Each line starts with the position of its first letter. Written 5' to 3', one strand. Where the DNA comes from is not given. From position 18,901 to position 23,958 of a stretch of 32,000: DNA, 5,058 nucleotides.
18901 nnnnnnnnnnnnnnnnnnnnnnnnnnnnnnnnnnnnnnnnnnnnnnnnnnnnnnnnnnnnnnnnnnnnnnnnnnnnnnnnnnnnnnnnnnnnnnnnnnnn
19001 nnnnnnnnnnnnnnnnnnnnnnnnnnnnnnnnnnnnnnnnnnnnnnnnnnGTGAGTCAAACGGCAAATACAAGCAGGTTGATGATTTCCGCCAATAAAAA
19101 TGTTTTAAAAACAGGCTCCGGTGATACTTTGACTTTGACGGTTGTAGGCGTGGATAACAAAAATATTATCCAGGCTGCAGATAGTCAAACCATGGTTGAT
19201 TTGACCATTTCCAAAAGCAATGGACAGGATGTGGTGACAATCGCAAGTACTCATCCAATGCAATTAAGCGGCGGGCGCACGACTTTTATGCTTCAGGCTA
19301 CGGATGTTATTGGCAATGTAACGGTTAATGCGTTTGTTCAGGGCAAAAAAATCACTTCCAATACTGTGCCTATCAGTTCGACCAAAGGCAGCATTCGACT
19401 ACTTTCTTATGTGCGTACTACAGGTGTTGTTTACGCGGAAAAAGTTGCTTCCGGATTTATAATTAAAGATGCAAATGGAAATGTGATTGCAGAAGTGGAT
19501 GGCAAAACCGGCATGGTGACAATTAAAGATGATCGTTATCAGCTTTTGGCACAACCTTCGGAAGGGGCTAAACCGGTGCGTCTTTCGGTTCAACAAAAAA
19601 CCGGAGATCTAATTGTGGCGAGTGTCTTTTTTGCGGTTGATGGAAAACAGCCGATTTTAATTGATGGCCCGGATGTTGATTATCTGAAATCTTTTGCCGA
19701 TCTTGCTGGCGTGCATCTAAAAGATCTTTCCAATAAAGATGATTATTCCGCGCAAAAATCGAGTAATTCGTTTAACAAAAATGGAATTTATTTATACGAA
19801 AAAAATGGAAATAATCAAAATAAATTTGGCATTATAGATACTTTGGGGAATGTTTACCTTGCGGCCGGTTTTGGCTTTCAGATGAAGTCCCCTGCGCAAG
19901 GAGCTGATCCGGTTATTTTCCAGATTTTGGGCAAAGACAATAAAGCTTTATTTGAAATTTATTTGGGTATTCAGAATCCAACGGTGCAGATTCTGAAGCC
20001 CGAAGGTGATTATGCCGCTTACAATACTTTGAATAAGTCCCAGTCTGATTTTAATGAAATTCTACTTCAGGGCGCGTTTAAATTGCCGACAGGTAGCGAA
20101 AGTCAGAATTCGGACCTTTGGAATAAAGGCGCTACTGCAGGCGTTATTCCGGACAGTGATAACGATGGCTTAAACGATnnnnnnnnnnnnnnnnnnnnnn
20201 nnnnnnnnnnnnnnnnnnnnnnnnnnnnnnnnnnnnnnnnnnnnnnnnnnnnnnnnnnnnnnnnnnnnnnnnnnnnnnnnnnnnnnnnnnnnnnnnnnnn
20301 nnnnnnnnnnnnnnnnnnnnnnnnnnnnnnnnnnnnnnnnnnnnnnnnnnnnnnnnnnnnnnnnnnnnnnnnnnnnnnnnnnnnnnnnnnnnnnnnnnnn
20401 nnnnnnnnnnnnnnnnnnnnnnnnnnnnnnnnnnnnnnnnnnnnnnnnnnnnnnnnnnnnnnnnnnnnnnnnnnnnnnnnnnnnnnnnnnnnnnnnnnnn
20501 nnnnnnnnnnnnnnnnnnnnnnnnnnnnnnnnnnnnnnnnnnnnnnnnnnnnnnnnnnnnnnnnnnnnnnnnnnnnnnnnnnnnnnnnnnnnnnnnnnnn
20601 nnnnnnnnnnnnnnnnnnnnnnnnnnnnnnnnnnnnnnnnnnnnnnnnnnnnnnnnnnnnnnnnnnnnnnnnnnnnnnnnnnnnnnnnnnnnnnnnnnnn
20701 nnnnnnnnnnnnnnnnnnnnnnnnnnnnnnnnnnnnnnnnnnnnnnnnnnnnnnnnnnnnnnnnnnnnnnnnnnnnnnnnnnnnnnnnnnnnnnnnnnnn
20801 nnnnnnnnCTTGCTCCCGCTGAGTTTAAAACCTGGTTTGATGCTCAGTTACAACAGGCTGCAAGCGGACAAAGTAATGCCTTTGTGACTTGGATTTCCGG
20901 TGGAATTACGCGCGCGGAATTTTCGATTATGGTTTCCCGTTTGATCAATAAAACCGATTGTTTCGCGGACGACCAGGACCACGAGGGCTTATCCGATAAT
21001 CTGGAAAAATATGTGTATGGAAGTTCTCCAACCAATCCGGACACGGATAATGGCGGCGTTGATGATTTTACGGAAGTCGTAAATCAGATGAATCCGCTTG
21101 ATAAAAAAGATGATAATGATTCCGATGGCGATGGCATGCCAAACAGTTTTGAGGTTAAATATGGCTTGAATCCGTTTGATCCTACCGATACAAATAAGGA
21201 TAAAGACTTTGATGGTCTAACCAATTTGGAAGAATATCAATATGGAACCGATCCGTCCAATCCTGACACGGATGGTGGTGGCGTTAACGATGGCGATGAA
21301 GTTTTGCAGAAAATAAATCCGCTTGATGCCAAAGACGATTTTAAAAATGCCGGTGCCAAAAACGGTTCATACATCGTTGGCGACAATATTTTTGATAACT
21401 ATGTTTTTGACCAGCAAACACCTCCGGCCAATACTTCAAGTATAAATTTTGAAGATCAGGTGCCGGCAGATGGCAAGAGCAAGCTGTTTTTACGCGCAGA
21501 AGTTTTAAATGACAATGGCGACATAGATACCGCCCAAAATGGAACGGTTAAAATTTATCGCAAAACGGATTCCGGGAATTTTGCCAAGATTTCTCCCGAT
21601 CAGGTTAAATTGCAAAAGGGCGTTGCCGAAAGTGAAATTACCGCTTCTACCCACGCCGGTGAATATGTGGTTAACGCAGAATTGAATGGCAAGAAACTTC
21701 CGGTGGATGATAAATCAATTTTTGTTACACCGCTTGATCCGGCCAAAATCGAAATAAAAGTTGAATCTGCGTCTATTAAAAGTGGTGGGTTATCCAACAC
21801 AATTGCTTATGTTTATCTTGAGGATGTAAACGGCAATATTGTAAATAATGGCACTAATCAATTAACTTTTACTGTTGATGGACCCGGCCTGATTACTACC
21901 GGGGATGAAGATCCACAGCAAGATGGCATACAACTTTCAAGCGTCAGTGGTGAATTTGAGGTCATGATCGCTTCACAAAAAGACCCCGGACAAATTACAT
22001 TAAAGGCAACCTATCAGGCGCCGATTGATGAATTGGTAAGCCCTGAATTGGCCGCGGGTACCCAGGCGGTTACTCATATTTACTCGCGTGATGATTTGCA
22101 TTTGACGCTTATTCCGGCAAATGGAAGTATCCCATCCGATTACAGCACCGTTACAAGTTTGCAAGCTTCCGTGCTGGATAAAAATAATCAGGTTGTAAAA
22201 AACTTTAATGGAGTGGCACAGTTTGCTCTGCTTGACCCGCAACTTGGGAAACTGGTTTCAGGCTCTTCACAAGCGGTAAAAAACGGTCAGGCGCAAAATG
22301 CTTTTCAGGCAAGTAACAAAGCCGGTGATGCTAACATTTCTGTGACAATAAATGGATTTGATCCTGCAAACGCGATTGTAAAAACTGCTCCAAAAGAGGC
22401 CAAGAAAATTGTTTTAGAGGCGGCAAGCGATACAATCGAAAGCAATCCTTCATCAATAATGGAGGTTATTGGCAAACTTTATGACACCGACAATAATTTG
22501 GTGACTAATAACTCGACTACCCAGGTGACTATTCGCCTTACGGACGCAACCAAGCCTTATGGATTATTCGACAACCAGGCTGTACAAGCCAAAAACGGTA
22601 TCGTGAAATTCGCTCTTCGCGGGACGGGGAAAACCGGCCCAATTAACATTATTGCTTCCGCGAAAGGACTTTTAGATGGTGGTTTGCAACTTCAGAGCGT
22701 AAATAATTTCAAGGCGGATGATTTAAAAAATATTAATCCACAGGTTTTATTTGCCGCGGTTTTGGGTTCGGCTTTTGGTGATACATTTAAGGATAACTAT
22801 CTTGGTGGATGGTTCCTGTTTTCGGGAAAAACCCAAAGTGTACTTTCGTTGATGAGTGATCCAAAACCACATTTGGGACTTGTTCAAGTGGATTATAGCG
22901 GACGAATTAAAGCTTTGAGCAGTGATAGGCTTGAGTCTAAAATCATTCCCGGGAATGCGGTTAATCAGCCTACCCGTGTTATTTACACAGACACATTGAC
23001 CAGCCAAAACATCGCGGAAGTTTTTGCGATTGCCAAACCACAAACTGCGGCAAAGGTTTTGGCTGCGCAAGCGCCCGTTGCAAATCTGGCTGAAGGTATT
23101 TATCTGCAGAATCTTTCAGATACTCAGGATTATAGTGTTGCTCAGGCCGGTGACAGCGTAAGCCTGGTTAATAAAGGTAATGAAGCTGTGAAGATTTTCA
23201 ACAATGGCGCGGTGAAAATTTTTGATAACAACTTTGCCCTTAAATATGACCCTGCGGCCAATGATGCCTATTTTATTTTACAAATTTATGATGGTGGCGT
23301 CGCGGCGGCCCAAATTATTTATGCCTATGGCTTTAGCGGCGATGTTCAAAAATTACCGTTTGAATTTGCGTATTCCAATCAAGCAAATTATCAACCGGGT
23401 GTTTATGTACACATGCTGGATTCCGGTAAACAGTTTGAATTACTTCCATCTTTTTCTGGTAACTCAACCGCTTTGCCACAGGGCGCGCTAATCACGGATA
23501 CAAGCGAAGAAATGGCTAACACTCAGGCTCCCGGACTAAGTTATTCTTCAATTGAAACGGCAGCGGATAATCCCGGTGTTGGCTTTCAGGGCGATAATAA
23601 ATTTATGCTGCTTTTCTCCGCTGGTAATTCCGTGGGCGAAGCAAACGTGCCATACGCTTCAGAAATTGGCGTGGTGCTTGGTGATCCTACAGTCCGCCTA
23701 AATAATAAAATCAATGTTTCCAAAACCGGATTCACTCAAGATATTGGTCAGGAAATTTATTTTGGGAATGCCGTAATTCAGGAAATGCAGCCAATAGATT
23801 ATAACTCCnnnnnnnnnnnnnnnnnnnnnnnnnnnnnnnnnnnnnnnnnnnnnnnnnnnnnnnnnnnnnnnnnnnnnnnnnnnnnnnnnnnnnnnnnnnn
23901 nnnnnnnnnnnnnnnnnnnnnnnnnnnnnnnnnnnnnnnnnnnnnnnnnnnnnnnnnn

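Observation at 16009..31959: Single 15.95 kb ORF encoding a 5316-aa multidomain envelope protein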

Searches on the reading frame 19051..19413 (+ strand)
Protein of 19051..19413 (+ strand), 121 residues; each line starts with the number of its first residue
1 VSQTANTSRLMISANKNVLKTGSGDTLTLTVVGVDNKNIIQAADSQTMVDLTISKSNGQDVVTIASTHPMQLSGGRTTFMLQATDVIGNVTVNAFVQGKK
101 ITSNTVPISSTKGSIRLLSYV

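Call 59: search_protein_families(library=pfam, proteins=[window:19051-19413:+], max_evalue=1)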
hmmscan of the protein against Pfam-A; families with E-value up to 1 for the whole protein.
window:19051-19413:+ (121 aa): 3 families
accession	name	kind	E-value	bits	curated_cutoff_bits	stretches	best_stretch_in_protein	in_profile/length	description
PF13584.12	BatD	-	0.013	16.6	24.1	1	13-108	2-90/92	BatD DUF11 like domain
PF18565.7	Glyco_hydro2_C5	-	0.02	15.2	32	1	11-98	2-96/103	Glycoside hydrolase family 2 C-terminal domain 5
PF09134.16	Invasin_D3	-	0.13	13.2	33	1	14-104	10-91/98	Invasin, domain 3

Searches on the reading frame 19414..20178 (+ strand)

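Call 59: search_protein_families(library=pfam, proteins=[window:19414-20178:+], max_evalue=1)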
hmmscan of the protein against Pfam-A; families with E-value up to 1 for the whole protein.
window:19414-20178:+ (255 aa): 1 family
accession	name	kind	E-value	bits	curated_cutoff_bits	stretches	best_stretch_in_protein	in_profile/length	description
PF16020.10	Deltameth_res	-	0.091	13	27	1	194-221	4-29/52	Deltamethrin resistance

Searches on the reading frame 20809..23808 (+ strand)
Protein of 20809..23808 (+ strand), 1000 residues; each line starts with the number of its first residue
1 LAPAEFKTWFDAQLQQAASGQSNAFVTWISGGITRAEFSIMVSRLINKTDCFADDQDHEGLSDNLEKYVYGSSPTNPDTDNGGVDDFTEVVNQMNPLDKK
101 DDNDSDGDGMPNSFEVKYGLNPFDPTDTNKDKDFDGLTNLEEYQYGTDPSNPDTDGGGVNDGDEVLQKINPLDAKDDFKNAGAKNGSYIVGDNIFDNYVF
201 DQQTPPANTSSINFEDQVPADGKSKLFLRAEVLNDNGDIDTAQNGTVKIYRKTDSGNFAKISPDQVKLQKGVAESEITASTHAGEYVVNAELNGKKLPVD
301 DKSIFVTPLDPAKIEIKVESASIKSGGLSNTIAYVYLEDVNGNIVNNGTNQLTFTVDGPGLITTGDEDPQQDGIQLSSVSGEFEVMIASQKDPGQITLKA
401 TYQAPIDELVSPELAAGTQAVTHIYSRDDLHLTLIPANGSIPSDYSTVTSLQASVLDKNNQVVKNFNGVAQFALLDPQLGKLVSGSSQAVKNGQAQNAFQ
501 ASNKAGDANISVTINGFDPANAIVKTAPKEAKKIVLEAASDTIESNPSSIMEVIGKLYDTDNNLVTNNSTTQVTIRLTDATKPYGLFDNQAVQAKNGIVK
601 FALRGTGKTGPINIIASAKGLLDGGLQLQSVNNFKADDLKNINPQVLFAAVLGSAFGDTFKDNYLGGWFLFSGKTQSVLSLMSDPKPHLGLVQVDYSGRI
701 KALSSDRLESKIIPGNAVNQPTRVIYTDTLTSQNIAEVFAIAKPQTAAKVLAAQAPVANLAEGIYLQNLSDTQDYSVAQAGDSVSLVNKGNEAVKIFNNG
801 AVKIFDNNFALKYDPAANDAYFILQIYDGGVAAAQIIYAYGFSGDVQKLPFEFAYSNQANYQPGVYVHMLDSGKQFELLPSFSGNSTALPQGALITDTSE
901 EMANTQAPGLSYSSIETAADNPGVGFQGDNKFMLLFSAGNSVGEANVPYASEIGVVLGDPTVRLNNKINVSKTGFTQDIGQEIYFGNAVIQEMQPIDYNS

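Call 6: search_protein_families(library=pfam, proteins=[window:20809-23808:+], max_evalue=0.01)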
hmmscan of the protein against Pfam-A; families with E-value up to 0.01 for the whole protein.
window:20809-23808:+ (1000 aa): 4 families
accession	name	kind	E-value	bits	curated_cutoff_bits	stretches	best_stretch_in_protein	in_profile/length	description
PF09134.16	Invasin_D3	-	4.1e-18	66.1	33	3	209-296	4-86/98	Invasin, domain 3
PF18565.7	Glyco_hydro2_C5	-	1.2e-17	64.1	32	2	314-401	1-93/103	Glycoside hydrolase family 2 C-terminal domain 5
PF18884.5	TSP3_bac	-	1.8e-09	37.7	25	1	104-125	1-22/22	Bacterial TSP3 repeat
PF02369.22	Big_1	-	5.6e-06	26.8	34.9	0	215-296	8-85/93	Bacterial Ig-like domain (group 1)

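Call 11: search_protein_families(library=ncbifam, proteins=[window:20809-23808:+], max_evalue=0.01)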
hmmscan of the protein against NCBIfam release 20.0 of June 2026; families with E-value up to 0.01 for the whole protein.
window:20809-23808:+ (1000 aa): 5 families
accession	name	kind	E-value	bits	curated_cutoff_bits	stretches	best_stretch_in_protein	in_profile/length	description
NF047639.1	throspo3_MtsD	equivalog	8.4e-08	30.8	800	1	76-154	458-532/651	cell-cell cohesion protein MtsD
NF041462.1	GalA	equivalog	4.1e-07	28.5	900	1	283-402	632-753/763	beta-galactosidase GalA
NF042425.1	Amuc_1099_fam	equivalog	7.8e-07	29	50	1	93-153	91-151/321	Amuc_1099 family pilus-like system protein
NF033765.2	gliding_CglD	equivalog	5.2e-06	24.5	400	1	72-176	141-252/1124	adventurous gliding motility lipoprotein CglD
NF041463.1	GalB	equivalog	2.4e-05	22.4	900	1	283-400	744-864/869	beta-galactosidase GalB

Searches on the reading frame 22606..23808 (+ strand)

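Call 59: search_protein_families(library=pfam, proteins=[window:22606-23808:+], max_evalue=1)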
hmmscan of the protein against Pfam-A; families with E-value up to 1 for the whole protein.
window:22606-23808:+ (401 aa): 1 family
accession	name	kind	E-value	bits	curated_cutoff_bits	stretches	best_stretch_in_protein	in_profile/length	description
PF20676.3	Herpes_gp350_B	-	0.032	14.4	25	1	282-358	72-146/152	Herpesvirus envelope glycoprotein gp350, N-terminal B domain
